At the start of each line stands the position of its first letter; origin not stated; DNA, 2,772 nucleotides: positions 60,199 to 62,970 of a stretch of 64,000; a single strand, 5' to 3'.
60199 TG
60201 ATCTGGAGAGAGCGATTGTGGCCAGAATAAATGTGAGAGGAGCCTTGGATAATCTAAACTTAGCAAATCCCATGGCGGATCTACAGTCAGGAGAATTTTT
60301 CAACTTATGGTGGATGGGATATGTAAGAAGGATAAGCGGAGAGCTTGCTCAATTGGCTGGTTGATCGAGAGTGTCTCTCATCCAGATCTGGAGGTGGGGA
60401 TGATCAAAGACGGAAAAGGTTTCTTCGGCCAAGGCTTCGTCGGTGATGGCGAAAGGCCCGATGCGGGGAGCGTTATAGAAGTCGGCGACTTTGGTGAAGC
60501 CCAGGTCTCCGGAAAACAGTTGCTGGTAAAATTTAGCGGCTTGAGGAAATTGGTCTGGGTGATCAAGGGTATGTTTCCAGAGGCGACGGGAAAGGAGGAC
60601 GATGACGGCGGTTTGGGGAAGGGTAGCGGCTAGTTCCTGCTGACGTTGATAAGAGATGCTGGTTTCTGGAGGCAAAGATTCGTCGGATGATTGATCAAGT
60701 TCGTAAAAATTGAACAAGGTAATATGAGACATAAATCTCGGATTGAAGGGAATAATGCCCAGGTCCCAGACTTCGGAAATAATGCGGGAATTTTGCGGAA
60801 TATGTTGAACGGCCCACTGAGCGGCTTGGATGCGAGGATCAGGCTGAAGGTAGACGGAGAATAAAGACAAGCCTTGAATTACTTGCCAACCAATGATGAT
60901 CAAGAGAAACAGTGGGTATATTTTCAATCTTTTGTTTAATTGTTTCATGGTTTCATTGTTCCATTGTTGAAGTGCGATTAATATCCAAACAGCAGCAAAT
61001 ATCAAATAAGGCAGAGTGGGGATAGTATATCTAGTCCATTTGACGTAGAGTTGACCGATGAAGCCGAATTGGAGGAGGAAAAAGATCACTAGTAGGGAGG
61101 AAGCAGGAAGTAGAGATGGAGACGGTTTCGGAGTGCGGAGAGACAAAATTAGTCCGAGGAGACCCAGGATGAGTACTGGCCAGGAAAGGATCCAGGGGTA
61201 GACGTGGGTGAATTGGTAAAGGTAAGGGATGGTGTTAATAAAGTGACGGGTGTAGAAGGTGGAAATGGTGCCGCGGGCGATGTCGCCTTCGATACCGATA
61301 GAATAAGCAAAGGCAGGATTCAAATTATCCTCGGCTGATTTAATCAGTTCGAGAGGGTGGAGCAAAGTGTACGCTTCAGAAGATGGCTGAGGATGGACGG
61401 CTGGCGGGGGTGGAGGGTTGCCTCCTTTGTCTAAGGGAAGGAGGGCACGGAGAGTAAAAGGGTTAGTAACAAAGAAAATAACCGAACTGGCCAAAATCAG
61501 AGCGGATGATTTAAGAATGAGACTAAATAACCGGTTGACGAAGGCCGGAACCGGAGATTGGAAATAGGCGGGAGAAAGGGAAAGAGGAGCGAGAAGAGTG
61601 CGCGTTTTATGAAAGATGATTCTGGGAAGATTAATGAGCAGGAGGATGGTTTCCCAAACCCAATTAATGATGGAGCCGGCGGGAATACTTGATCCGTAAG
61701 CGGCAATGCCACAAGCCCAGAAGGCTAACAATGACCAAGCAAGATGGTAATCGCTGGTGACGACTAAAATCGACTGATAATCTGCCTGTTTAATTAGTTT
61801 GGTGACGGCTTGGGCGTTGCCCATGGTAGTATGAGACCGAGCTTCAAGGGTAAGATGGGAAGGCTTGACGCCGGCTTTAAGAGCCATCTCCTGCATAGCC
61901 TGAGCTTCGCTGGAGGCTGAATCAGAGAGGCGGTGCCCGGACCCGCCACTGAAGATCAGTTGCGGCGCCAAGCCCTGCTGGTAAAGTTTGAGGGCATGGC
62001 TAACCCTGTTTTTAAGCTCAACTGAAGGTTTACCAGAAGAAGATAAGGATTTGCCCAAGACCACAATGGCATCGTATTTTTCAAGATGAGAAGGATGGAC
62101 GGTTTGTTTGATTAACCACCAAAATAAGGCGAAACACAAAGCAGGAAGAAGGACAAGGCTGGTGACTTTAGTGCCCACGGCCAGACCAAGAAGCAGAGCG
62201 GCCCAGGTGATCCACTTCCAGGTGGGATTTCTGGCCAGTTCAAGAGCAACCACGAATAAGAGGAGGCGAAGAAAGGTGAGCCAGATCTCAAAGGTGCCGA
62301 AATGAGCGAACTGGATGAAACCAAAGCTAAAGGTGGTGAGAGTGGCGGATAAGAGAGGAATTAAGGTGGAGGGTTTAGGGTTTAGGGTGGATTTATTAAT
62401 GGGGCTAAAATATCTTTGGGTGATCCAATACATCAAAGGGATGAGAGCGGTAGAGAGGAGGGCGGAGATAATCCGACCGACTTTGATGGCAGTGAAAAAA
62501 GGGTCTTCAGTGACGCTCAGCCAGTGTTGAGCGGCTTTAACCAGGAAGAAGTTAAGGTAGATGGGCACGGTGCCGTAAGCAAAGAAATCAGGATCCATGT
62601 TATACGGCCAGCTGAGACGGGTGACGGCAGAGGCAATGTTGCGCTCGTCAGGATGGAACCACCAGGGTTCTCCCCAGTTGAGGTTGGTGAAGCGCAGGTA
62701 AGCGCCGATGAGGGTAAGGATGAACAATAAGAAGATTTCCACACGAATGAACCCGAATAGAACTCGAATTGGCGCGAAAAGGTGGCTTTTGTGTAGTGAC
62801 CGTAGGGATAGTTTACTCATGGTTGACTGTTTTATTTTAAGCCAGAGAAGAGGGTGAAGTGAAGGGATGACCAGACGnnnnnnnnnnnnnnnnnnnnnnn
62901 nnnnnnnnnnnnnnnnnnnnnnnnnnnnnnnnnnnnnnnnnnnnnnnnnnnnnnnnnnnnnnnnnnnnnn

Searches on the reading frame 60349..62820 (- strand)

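Call 121: search_protein_families(library=pfam, proteins=[window:60349-62820:-], max_evalue=0.0001)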
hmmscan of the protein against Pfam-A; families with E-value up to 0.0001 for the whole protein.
window:60349-62820:- (823 aa): 1 family
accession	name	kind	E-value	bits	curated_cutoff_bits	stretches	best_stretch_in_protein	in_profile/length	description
PF02698.23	DUF218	-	2.5e-24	86.1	27.6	1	250-371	1-104/133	DUF218 domain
